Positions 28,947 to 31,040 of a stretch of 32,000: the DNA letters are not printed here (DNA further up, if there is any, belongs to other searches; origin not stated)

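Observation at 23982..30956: Six-gene Rieske/cytochrome b operon fused with an NAD(P) module, a hexaheme c and an octaheme HAO-like protein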

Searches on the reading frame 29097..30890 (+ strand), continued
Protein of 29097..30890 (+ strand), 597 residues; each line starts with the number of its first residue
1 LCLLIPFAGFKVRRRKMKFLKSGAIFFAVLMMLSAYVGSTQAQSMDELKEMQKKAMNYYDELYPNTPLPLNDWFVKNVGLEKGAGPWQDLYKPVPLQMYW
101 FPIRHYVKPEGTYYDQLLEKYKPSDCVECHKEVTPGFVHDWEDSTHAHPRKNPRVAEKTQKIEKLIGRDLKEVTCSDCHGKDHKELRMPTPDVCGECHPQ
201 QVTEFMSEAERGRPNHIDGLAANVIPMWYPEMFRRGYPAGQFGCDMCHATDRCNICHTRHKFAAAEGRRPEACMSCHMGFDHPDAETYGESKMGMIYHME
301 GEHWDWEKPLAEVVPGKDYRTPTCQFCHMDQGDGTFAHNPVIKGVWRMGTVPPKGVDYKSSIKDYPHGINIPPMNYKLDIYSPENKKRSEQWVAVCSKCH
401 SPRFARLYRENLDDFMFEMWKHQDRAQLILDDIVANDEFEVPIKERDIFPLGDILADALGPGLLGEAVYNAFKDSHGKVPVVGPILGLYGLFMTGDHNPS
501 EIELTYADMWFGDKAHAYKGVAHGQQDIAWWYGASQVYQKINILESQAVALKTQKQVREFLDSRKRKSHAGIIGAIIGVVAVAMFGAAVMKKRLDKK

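Call 25: search_solved_structures(query=A1, show_alignments=5, max_evalue=0.001)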
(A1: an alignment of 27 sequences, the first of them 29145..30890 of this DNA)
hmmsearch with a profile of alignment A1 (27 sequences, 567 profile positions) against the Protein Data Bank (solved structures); distinct sequences matched with E-value up to 0.001: 8.
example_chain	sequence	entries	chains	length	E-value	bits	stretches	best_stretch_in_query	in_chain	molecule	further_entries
6h5l_A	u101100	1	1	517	1.1e-252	843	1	38-539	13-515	Similar to hydroxylamine oxidoreductase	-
6m0p_A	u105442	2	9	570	2.3e-87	297.1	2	36-428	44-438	Aerobic hydroxylamine oxidoreductase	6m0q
4fas_A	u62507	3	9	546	1.5e-86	294.5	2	50-428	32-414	Hydroxylamine oxidoreductase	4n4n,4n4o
1fgj_A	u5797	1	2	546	2.1e-86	294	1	50-428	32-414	HYDROXYLAMINE OXIDOREDUCTASE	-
4n4j_A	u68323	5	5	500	1.2e-82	281.5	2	59-423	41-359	hydroxylamine oxidoreductase | Similar to hydroxylamine oxidoreductase hao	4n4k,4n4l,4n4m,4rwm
6t5e_A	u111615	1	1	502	2.4e-81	277.2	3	59-313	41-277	Hydroxylamine oxidoreductase-like protein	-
6hif_G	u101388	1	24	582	5.9e-71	242.9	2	51-317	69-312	Hydrazine dehydrogenase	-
4qo5_A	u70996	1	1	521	2.6e-36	128.6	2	99-309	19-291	Hypothetical multiheme protein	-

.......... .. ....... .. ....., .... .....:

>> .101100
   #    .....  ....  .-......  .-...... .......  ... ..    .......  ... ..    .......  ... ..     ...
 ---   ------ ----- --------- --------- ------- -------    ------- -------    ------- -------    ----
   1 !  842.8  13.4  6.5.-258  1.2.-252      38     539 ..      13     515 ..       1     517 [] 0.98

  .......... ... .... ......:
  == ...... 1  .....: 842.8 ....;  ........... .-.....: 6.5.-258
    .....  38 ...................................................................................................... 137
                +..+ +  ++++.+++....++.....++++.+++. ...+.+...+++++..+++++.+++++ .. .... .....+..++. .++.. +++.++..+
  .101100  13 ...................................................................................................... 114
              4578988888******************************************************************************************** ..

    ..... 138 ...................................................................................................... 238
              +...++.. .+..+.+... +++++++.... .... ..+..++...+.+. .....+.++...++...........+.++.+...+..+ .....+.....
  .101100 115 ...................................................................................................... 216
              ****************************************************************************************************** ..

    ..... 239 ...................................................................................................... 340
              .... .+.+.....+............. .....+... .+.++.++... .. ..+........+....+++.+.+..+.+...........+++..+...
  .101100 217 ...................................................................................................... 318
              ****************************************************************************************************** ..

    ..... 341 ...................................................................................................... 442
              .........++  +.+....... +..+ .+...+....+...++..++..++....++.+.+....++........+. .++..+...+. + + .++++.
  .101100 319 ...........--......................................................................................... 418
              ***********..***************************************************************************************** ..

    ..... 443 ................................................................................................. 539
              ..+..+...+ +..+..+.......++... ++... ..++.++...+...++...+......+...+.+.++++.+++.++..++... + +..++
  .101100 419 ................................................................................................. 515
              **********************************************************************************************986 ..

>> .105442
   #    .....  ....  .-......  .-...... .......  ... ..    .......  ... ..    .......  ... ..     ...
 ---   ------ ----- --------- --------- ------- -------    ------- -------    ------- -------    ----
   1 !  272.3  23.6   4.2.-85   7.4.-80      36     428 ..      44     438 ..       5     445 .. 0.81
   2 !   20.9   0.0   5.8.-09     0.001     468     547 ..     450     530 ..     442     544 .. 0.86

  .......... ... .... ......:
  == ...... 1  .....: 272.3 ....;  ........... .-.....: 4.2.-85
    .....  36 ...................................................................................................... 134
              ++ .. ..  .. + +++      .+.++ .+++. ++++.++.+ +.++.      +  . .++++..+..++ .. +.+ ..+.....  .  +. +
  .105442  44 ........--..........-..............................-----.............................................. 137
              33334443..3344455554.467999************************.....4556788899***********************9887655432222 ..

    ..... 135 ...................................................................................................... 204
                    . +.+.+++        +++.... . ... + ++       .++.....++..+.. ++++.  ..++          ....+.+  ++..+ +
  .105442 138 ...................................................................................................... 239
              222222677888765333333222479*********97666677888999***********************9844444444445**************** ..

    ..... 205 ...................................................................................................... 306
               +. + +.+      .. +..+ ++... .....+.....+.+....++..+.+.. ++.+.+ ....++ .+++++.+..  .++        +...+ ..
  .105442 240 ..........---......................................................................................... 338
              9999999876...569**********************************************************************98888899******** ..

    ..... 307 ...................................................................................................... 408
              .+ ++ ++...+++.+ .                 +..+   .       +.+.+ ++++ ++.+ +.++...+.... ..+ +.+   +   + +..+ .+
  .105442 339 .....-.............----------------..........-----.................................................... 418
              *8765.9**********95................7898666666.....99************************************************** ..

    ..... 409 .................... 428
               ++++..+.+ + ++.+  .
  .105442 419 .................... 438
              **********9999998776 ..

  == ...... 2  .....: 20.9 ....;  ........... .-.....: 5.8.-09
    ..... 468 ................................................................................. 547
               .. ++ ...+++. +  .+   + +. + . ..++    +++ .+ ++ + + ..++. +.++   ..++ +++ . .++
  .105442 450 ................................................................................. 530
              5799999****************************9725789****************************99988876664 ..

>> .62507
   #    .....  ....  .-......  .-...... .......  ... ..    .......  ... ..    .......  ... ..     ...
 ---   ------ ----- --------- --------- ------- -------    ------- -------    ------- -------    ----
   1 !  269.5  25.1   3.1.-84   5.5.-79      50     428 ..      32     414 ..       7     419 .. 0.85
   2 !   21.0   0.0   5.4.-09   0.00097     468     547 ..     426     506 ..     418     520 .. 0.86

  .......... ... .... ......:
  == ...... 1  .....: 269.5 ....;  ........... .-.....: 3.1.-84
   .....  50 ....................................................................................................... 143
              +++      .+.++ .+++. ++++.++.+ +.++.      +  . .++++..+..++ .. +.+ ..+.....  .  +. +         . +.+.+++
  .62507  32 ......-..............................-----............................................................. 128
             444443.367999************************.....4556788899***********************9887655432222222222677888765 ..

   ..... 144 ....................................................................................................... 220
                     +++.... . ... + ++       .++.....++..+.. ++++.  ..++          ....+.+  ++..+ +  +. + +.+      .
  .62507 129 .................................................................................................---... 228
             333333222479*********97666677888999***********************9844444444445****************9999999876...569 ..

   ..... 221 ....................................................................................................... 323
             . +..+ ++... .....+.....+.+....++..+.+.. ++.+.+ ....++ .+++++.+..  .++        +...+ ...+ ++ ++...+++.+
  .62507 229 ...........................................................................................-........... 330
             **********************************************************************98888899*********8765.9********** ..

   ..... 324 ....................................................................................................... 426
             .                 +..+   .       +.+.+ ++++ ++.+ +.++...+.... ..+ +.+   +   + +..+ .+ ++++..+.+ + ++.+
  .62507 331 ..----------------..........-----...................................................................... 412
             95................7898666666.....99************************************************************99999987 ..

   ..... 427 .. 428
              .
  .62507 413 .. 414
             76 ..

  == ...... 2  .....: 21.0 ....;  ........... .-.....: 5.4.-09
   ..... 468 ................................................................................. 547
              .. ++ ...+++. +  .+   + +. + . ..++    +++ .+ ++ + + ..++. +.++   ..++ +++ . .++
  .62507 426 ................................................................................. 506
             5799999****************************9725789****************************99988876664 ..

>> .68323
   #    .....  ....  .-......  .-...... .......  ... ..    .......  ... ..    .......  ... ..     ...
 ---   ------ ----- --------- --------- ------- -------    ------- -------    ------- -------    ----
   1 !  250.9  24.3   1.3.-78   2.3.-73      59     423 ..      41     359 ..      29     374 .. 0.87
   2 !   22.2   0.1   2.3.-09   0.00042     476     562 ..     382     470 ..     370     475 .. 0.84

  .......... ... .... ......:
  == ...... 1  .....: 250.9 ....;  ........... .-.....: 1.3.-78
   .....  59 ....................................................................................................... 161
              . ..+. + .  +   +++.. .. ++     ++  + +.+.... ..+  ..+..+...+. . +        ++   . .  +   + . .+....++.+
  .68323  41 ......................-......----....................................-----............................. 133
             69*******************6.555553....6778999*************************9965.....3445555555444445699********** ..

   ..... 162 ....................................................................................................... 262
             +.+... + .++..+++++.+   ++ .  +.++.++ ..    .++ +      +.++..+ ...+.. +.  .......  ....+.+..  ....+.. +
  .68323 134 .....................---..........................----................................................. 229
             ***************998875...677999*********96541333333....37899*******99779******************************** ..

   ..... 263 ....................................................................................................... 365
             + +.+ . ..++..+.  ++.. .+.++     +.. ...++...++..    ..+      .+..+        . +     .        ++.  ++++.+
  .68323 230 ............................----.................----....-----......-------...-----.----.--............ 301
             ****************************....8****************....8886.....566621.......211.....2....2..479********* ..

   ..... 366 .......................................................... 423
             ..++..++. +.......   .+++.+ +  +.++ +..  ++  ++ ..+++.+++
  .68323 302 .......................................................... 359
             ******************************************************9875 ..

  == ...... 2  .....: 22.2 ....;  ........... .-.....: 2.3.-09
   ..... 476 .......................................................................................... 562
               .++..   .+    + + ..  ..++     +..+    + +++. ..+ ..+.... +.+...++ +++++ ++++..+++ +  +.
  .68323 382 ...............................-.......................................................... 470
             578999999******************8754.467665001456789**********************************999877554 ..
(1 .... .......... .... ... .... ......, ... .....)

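Call 34: find_encoding_contigs(protein=P0047, flank=10000, max_places=2)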
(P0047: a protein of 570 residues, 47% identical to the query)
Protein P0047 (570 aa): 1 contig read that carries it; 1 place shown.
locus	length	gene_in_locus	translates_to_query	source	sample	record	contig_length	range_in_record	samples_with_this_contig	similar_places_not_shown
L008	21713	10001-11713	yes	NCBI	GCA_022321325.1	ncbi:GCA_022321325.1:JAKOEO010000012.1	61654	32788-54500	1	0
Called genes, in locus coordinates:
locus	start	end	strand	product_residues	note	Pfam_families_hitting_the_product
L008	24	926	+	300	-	PF01040:UbiA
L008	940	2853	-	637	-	PF00033:Cytochrome_B, PF13631:Cytochrom_B_N_2, PF00037:Fer4 (weak), PF12837:Fer4_6 (weak), PF14697:Fer4_21, PF12838:Fer4_7 (weak), PF02662:FlpD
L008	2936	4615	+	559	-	PF00149:Metallophos, PF02872:5_nucleotid_C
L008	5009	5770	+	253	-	PF00034:Cytochrom_C, PF13442:Cytochrome_CBB3, PF00034:Cytochrom_C, PF13442:Cytochrome_CBB3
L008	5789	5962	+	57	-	-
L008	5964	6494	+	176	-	-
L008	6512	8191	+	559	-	PF00115:COX1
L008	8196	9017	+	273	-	PF02630:SCO1-SenC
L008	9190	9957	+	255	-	PF00034:Cytochrom_C (weak), PF13442:Cytochrome_CBB3, PF00034:Cytochrom_C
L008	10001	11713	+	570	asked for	PF09699:Paired_CXXCH_1 (faint), PF14537:Cytochrom_c3_2 (faint), PF14522:Cytochrome_C7 (faint), PF13447:Multi-haem_cyto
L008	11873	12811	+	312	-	PF01408:GFO_IDH_MocA, PF22725:GFO_IDH_MocA_C3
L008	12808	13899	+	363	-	PF01041:DegT_DnrJ_EryC1, PF01053:Cys_Met_Meta_PP (weak)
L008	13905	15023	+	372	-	PF02684:LpxB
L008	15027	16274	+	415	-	PF04413:Glycos_transf_N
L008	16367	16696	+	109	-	PF09723:Zn_ribbon_8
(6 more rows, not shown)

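Call 35: find_encoding_contigs(protein=P0041, flank=10000, max_places=2)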
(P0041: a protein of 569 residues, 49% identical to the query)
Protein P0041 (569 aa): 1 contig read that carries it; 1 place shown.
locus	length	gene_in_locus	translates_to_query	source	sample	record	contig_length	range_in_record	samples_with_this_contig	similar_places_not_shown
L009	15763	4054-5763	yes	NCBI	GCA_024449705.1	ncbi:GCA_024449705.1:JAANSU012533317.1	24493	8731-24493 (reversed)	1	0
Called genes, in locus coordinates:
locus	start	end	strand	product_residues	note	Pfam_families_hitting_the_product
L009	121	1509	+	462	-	PF01225:Mur_ligase, PF08245:Mur_ligase_M, PF02875:Mur_ligase_C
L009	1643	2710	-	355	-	PF07642:BBP2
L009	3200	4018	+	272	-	PF13442:Cytochrome_CBB3 (weak), PF00034:Cytochrom_C, PF13442:Cytochrome_CBB3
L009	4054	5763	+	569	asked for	PF14537:Cytochrom_c3_2 (faint), PF13447:Multi-haem_cyto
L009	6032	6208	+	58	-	-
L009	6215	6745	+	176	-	PF00116:COX2 (weak)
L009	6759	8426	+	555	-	PF00115:COX1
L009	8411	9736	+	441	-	PF00115:COX1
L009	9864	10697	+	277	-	PF02630:SCO1-SenC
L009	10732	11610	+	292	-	PF01040:UbiA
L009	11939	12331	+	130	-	-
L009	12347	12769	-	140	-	PF02574:S-methyl_trans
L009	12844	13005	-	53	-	-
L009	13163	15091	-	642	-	PF00033:Cytochrome_B, PF13631:Cytochrom_B_N_2, PF00037:Fer4 (weak), PF12837:Fer4_6 (weak), PF12838:Fer4_7, PF13187:Fer4_9 (weak), PF13237:Fer4_10, PF14697:Fer4_21, +6 more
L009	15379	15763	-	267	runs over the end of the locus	PF13442:Cytochrome_CBB3, PF00034:Cytochrom_C, PF13442:Cytochrome_CBB3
